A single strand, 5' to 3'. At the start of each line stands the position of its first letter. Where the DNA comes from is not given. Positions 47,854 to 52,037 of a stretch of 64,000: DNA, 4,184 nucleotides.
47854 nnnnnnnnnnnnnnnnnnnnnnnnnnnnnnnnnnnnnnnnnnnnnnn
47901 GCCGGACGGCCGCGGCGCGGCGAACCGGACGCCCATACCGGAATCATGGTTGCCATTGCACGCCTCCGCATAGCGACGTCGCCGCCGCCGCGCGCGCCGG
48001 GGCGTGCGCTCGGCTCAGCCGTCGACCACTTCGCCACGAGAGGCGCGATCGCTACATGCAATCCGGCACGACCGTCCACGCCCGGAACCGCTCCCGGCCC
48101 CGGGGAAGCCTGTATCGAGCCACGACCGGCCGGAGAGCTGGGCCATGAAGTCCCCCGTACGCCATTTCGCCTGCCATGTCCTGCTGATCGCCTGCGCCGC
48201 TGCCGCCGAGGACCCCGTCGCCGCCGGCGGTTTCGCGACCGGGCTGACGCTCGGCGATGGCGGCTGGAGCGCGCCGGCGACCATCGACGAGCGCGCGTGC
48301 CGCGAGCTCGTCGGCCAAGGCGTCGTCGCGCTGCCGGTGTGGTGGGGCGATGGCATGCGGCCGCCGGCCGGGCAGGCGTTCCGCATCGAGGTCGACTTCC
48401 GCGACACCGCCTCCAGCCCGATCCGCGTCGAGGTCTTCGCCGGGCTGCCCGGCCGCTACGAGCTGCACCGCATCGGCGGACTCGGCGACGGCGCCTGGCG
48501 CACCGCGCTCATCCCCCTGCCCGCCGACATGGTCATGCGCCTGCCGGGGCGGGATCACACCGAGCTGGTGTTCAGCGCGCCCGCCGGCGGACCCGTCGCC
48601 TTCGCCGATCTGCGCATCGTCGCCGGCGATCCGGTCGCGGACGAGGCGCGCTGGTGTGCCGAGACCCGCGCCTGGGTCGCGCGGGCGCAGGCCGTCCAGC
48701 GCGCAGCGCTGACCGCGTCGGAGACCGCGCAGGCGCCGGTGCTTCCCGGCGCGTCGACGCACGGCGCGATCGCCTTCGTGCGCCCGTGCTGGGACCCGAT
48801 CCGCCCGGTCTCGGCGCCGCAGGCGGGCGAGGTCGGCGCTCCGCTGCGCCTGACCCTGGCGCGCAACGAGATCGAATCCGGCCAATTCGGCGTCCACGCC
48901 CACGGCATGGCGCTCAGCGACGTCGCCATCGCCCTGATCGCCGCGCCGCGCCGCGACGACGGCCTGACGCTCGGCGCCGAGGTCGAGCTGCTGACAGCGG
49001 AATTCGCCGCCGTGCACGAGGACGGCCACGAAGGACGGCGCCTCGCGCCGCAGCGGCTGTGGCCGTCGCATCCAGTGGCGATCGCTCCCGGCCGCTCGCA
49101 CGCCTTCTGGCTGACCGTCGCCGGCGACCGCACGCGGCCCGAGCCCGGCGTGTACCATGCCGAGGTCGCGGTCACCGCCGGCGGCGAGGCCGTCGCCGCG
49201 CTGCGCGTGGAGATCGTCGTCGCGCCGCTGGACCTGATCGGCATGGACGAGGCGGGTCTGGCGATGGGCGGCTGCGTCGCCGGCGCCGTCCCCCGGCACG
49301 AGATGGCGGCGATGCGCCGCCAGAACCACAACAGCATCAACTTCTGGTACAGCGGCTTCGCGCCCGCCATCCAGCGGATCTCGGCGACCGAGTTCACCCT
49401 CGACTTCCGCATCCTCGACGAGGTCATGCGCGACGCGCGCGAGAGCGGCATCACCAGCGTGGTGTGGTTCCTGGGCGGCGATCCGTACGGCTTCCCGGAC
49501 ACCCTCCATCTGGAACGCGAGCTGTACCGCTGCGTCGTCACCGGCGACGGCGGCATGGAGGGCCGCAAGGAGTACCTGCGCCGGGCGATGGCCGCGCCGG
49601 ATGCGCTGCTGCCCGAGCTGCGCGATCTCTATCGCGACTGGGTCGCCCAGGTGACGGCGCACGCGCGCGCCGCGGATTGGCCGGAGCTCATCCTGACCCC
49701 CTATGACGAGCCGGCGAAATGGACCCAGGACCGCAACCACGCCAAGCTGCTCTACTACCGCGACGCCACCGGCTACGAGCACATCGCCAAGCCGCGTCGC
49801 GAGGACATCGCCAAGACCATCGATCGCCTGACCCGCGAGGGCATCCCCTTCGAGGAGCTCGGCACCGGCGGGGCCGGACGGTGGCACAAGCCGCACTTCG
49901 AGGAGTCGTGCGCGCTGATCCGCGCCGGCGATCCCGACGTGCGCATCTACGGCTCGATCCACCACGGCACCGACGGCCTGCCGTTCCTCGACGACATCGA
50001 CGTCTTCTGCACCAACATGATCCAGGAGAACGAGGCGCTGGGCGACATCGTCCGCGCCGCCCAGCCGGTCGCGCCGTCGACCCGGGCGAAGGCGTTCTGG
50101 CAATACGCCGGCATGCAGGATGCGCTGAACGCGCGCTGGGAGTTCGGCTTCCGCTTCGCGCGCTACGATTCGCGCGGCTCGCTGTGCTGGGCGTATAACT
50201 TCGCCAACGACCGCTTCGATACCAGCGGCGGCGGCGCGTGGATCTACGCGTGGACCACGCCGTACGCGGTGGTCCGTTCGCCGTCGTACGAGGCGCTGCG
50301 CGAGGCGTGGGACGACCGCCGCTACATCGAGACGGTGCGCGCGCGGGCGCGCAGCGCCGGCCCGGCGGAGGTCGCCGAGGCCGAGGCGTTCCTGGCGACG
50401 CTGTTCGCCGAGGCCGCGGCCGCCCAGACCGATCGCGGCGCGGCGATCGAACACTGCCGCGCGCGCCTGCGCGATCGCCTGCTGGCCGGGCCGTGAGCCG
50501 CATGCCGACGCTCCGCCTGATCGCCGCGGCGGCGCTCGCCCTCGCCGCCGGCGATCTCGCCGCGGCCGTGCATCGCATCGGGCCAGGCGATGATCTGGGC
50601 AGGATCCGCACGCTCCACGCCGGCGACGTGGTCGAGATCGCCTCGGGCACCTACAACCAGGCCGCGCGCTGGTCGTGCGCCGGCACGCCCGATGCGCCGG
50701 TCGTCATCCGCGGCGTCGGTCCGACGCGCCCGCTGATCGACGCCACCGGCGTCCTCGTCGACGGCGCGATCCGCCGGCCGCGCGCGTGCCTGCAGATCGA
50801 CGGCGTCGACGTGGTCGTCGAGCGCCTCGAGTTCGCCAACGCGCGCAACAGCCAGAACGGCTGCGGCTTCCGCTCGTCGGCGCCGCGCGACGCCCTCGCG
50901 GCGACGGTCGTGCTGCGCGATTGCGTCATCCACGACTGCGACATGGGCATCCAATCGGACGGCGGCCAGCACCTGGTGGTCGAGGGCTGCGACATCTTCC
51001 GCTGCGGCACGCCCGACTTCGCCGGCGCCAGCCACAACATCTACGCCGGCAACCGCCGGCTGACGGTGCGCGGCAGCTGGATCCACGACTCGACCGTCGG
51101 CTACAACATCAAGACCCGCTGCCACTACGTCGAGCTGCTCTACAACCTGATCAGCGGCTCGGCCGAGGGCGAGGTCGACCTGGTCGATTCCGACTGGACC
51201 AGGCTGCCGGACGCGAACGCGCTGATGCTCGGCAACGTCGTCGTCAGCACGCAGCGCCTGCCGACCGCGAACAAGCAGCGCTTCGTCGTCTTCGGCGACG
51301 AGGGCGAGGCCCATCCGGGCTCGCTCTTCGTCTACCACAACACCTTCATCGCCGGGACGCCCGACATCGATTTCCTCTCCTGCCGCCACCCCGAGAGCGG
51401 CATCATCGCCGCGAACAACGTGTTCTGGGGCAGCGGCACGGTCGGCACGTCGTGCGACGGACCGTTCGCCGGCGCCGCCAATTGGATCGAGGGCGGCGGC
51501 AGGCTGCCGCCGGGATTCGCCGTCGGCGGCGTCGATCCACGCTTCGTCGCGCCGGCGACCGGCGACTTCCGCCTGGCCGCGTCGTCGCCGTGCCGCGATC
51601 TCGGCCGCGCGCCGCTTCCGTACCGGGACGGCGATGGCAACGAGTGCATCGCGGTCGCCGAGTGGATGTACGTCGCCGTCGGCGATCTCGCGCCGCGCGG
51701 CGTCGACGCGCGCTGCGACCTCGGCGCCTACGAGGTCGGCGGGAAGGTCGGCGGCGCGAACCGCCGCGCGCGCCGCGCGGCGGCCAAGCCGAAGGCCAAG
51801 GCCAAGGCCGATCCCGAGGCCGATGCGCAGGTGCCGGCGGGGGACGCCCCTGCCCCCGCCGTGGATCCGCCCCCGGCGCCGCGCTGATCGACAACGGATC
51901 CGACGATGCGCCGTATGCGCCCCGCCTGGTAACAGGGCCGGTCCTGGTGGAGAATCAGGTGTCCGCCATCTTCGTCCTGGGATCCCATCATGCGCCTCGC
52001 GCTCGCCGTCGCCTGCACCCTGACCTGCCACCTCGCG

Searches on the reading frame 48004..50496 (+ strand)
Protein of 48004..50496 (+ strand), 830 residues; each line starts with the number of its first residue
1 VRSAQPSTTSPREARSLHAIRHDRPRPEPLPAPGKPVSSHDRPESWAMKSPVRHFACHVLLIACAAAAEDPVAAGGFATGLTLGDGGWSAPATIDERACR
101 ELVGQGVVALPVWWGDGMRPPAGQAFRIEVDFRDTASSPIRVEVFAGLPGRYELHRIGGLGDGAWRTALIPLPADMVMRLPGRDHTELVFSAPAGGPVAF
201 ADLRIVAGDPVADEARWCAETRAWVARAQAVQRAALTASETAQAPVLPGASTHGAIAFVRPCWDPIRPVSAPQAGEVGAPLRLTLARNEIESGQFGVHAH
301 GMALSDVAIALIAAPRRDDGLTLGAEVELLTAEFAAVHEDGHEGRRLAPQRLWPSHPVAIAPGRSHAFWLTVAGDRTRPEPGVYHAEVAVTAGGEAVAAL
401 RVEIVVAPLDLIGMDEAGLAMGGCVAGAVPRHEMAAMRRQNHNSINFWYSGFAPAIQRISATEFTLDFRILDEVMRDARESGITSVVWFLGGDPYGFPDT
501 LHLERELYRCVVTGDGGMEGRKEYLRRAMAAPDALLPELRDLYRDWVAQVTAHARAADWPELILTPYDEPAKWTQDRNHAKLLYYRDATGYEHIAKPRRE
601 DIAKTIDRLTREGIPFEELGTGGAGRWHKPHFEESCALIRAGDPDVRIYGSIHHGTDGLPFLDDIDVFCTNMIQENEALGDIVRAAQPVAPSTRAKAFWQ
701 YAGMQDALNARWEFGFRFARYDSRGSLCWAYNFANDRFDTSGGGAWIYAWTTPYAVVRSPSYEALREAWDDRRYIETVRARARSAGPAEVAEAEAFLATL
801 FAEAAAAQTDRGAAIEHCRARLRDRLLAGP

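Call 12: search_protein_families(library=pfam, proteins=[window:48004-50496:+], max_evalue=0.001)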
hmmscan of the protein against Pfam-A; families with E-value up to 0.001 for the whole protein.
window:48004-50496:+ (830 aa): 0 families

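Call 80: search_solved_structures(query=window:48145-50496:+, max_evalue=0.01)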
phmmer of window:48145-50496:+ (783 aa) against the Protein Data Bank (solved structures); distinct sequences matched with E-value up to 0.01: 0.

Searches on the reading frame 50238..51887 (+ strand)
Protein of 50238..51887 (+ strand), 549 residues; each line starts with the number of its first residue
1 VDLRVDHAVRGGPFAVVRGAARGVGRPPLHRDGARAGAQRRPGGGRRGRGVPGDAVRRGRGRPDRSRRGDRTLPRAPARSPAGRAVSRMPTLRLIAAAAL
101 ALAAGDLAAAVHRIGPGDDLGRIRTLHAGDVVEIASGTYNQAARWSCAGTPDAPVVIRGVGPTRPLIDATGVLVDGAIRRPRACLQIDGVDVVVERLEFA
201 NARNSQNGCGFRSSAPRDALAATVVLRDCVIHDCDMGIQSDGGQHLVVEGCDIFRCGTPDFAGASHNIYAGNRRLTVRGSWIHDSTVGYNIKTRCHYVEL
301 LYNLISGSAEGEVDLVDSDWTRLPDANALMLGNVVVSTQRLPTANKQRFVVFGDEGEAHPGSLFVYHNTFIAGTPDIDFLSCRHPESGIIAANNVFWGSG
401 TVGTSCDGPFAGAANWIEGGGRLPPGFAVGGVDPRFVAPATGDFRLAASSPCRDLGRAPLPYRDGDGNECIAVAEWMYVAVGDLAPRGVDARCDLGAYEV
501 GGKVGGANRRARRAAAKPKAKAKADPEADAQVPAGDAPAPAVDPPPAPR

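Call 12: search_protein_families(library=pfam, proteins=[window:50238-51887:+], max_evalue=0.001)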
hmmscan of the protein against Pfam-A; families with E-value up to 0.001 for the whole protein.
window:50238-51887:+ (549 aa): 1 family
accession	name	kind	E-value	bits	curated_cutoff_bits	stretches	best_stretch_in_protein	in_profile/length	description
PF13229.12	Beta_helix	-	6.5e-09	36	25.9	1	182-319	23-148/158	Right handed beta helix region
